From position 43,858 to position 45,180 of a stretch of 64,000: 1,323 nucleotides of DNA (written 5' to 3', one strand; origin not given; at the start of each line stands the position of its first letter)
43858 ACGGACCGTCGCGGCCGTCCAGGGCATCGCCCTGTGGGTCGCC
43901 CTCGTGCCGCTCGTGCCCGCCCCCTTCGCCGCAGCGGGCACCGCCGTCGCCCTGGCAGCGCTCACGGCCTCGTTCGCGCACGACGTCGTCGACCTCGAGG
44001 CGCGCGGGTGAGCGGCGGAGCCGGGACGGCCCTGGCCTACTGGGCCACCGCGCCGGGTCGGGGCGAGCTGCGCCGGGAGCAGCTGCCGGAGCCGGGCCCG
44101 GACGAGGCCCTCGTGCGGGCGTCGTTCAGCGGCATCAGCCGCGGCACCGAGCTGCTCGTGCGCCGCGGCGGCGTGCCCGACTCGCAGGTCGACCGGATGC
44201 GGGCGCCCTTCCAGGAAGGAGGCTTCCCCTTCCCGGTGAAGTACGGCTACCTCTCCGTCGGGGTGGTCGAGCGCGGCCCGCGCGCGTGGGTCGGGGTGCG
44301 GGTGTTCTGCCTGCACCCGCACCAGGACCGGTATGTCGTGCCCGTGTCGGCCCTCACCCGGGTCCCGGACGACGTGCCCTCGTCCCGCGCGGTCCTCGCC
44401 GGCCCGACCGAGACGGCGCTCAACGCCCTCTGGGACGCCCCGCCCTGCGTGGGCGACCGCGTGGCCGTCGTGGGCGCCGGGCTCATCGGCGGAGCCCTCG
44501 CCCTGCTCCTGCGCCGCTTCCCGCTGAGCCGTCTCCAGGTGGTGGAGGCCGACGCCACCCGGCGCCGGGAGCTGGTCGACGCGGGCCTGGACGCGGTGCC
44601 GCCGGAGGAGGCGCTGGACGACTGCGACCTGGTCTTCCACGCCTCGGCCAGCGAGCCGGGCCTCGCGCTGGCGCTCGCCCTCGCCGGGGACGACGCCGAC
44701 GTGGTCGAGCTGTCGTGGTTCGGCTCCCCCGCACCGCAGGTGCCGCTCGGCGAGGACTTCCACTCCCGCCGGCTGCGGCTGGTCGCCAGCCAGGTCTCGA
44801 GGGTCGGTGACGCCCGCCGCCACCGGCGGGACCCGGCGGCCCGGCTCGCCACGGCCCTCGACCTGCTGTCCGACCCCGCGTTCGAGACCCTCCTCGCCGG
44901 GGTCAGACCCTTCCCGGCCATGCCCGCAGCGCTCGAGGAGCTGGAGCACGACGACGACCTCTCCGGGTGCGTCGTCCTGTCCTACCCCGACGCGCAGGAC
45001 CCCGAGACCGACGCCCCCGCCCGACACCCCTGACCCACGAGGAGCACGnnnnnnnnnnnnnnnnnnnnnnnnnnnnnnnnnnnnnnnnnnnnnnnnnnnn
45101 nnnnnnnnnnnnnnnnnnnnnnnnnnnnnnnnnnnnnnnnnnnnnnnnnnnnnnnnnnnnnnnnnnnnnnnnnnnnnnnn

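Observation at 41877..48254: Seven-gene translationally coupled operon linking a GTP cyclohydrolase II-reductase fusion to a phospholipid head-group, glycosylation, methylation and flippase module (candidate undescribed pathway)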

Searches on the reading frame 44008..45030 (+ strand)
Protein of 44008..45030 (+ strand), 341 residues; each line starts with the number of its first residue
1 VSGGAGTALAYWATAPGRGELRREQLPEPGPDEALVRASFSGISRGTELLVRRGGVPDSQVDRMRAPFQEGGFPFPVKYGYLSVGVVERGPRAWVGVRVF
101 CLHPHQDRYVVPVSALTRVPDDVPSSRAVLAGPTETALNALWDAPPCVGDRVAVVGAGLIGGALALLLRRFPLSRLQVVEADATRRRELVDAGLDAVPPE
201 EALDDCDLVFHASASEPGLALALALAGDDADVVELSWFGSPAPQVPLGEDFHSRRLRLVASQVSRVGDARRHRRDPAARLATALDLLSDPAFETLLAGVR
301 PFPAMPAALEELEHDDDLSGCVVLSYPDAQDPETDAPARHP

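Call 4: search_protein_families(library=pfam, proteins=[window:44008-45030:+], max_evalue=0.01)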
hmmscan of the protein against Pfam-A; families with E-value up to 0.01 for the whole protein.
window:44008-45030:+ (341 aa): 1 family
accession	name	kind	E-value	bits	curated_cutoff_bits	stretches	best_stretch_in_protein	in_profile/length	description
PF02826.25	2-Hacid_dh_C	-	0.0075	16.1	25.1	0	149-211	36-97/178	D-isomer specific 2-hydroxyacid dehydrogenase, NAD binding domain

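Call 5: search_protein_families(library=ncbifam, proteins=[window:44008-45030:+], max_evalue=0.01)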
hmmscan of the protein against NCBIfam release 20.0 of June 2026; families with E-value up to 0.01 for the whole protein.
window:44008-45030:+ (341 aa): 7 families
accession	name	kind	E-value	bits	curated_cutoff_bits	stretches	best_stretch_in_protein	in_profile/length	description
TIGR01202.1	bchC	equivalog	6.5e-10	38.6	291.25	1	20-214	14-209/308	chlorophyll synthesis pathway protein BchC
TIGR03366.1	HpnZ_proposed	hypoth_equivalog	2.3e-05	23.8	328.1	1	115-231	121-235/315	putative phosphonate catabolism associated alcohol dehydrogenase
TIGR00692.1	tdh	equivalog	0.0014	17.7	458.35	1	109-200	123-213/340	L-threonine 3-dehydrogenase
NF003808.0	PRK05396.1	equivalog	0.0029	16.6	380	1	109-227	125-241/341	L-threonine 3-dehydrogenase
NF007489.0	PRK10083.1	equivalog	0.0039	16.2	376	0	109-171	121-183/339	Zn-dependent oxidoreductase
NF006307.0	PRK08507.1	equivalog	0.0085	15.3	295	0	151-212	2-65/275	prephenate dehydrogenase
NF007642.0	PRK10309.1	equivalog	0.0091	15.2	550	0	109-161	121-173/347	galactitol-1-phosphate 5-dehydrogenase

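Call 26: find_homologous_proteins(query=window:44008-45030:+, max_evalue=0.00001)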
Query window:44008-45030:+ (341 aa): 7985 proteins with E <= 0.00001 among 8000 candidates; the best 120 are listed.
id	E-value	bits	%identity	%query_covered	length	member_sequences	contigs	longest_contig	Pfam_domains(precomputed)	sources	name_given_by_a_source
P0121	1.0e-194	665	89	100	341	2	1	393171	-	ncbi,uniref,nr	ncbi:zinc-binding alcohol dehydrogenase [uncultured Serinicoccus sp.]|uniref:zinc-dependent alcohol 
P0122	2.5e-182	624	84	100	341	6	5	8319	-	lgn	-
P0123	1.6e-179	615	84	100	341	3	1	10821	-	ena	-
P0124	5.7e-176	603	83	98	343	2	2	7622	-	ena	-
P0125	4.5e-175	600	81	100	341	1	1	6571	-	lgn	-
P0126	1.5e-170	585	80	100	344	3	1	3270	-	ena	-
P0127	7.3e-162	557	78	96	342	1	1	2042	-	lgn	-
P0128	9.8e-159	546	78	96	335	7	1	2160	-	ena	-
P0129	4.3e-156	538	75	97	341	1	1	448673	-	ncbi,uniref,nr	ncbi:zinc-dependent alcohol dehydrogenase [Serinicoccus kebangsaanensis]|uniref:zinc-dependent alcoh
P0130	2.4e-138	479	70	96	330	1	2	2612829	-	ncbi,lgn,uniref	ncbi:dehydrogenase [Microbacterium chocolatum]|uniref:zinc-dependent alcohol dehydrogenase n=1 Tax=M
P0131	8.9e-138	477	70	95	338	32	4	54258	-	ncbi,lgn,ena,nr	ncbi:MAG: dehydrogenase [Microbacterium sp. SCN 70-18]|nr:MAG: dehydrogenase [Microbacterium sp. SCN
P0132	5.0e-135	468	69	94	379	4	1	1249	-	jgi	jgi:hypothetical protein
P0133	1.7e-134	467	69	95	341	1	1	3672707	-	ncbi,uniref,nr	ncbi:zinc-dependent alcohol dehydrogenase [Litorihabitans aurantiacus]|uniref:Dehydrogenase n=1 Tax=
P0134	3.2e-134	466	69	96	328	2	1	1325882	-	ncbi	ncbi:zinc-dependent alcohol dehydrogenase [Microbacterium aureliae]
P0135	3.3e-126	439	67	91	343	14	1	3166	-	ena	-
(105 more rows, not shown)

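Call 47: search_solved_structures(query=window:44008-45030:+, max_evalue=0.01, show_alignments=2)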
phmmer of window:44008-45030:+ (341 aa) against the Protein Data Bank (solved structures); distinct sequences matched with E-value up to 0.01: 8.
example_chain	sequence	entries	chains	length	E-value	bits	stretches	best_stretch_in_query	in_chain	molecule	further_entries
1pl6_A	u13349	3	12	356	3.4e-05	26.5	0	116-197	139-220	Sorbitol dehydrogenase | human sorbitol dehydrogenase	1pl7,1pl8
3qe3_A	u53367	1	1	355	7.6e-05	25.3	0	117-197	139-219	Sorbitol dehydrogenase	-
8wwd_A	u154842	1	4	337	0.00012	24.6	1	110-202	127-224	Zinc-containing alcohol dehydrogenase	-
2d8a_A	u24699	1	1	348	0.003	20.1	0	109-195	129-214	Probable L-threonine 3-dehydrogenase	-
2dfv_A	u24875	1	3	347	0.0031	20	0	109-195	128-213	Probable L-threonine 3-dehydrogenase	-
5k1s_A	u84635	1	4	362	0.0053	19.3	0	109-209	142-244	Oxidoreductase, zinc-binding dehydrogenase family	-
6ie0_A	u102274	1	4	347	0.0062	19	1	113-205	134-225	(R,R)-butanediol dehydrogenase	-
4ilk_A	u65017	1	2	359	0.0072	18.8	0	107-184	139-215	Starvation sensing protein rspB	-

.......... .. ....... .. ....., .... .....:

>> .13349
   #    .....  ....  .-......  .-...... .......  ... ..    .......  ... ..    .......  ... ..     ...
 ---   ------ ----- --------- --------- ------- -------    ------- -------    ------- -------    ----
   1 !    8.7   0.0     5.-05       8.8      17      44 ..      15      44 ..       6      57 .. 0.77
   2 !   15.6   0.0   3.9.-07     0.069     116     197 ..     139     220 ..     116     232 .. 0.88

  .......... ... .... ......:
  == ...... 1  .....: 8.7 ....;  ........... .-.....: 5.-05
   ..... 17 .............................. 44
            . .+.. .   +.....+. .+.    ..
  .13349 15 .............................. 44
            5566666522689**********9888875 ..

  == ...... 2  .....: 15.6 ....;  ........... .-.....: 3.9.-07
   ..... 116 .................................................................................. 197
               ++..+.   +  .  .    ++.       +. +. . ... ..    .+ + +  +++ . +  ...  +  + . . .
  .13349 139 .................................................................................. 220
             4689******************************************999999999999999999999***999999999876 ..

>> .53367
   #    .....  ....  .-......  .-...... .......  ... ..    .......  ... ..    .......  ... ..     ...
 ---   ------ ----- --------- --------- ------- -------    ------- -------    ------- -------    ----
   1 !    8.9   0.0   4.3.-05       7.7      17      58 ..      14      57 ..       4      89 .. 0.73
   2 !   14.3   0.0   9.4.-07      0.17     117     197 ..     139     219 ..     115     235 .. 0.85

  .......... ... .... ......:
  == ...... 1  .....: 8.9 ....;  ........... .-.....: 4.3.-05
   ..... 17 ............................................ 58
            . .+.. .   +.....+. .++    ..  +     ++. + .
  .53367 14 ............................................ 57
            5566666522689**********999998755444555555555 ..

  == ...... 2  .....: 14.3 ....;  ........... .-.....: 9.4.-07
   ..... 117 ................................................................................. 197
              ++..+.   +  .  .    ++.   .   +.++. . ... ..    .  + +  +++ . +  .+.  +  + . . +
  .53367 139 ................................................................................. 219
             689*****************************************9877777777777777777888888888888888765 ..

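Call 65: predict_structure(alignment_id=A2)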
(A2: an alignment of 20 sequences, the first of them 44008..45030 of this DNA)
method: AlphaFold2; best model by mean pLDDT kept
length: 341 residues; sequences in the alignment: 20
mean_pLDDT: 87.5   pTM: 0.86
mean pLDDT of the five models: 87.5, 86.1, 82.7, 81.9, 77.9
residues with pLDDT >= 90: 227; 70-90: 70; 50-70: 26; < 50: 18
segments of 3 or more residues with pLDDT < 50: 263-266, 330-341
pLDDT, mean of each block of 10 residues (from residue 1): 75 96 95 97 90 89 88 94 95 97 95 96 97 91 92 95 96 97 94 97 96 89 91 77 70 78 57 76 96 94 94 79 83 36 38
secondary structure, 60 per line:
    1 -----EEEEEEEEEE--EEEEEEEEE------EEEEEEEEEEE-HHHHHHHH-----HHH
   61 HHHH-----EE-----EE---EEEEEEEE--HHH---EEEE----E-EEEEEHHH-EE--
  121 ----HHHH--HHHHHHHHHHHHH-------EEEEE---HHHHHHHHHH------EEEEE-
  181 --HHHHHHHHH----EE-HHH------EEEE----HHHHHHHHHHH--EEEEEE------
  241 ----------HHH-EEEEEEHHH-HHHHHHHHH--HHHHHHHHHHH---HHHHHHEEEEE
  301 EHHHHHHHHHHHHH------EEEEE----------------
elements in order: E6-15 E18-26 E33-43 H45-52 H58-64 E82-89 E98-101 E108-112 H125-128 H131-143 E151-155 H159-168 E175-179 H183-191 E208-211 H216-226 E229-234 E255-260 H265-273 H276-286 H290-295 E296-301 H302-314 E321-325

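Call 67: fold_search(model_id=the predicted structure, library=pdb)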
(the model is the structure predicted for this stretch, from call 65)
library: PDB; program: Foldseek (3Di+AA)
matches with E <= 10: 1969; with E <= 0.001: 719
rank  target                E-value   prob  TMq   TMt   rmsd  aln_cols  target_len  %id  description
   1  4ilk_A                1.1e-19  1.00  0.74  0.75   3.2       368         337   20  Crystal structure of short chain alcohol dehydrogenase (rspB) from E. coli CFT073 (EFI TARGET EFI-506413) complexed wi (released 2013-01-30)
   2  4ilk_B                3.3e-19  1.00  0.73  0.74   3.4       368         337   20  Crystal structure of short chain alcohol dehydrogenase (rspB) from E. coli CFT073 (EFI TARGET EFI-506413) complexed wi (released 2013-01-30)
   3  8wwd_B                1.2e-18  1.00  0.75  0.76   3.8       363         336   19  Crystal structure of (S)-DHPS dehydrogenase HpsP from Dinoroseobacter shibae DFL 12 (released 2024-09-04)
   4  8wwd_A                3.0e-18  1.00  0.75  0.75   3.9       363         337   19  Crystal structure of (S)-DHPS dehydrogenase HpsP from Dinoroseobacter shibae DFL 12 (released 2024-09-04)
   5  2d8a                  3.6e-18  1.00  0.70  0.71   4.6       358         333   19  Crystal Structure of PH0655 from Pyrococcus horikoshii OT3 (released 2006-06-02)
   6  8wwd_C                6.6e-18  1.00  0.74  0.76   3.8       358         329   20  Crystal structure of (S)-DHPS dehydrogenase HpsP from Dinoroseobacter shibae DFL 12 (released 2024-09-04)
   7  3qe3                  2.4e-17  1.00  0.71  0.69   4.0       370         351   16  Sheep liver sorbitol dehydrogenase (released 2011-04-27)
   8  4ejm                  3.1e-17  1.00  0.75  0.74   3.4       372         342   18  Crystal structure of a putative zinc-binding dehydrogenase (Target PSI-012003) from Sinorhizobium meliloti 1021 bound to (released 2012-05-02)
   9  5k1s_A                3.5e-17  1.00  0.73  0.70   3.9       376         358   19  crystal structure of AibC (released 2016-08-10)
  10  8iuf_E3               3.5e-17  1.00  0.75  0.60   4.0       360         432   19  Cryo-EM structure of Euglena gracilis super-complex I+III2+IV, composite (released 2024-02-28)
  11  8b27_A                6.0e-17  1.00  0.70  0.74   3.9       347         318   17  Dihydroprecondylocarpine acetate synthase from Catharanthus roseus (released 2022-11-02)
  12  2dfv_A                6.3e-17  1.00  0.70  0.69   4.6       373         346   17  Hyperthermophilic threonine dehydrogenase from Pyrococcus horikoshii (released 2007-01-16)
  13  4cpd_A                7.1e-17  1.00  0.70  0.69   4.0       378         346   19  Alcohol dehydrogenase TADH from Thermus sp. ATN1 (released 2014-12-17)
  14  6ie0_A                7.1e-17  1.00  0.71  0.70   4.7       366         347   16  X-ray crystal structure of 2R,3R-butanediol dehydrogenase from Bacillus subtilis (released 2019-09-18)
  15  7y9p                  7.6e-17  1.00  0.75  0.72   3.6       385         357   16  Xylitol dehydrogenase S96C/S99C/Y102C mutant(thermostabilized form) from Pichia stipitis (released 2023-02-15)
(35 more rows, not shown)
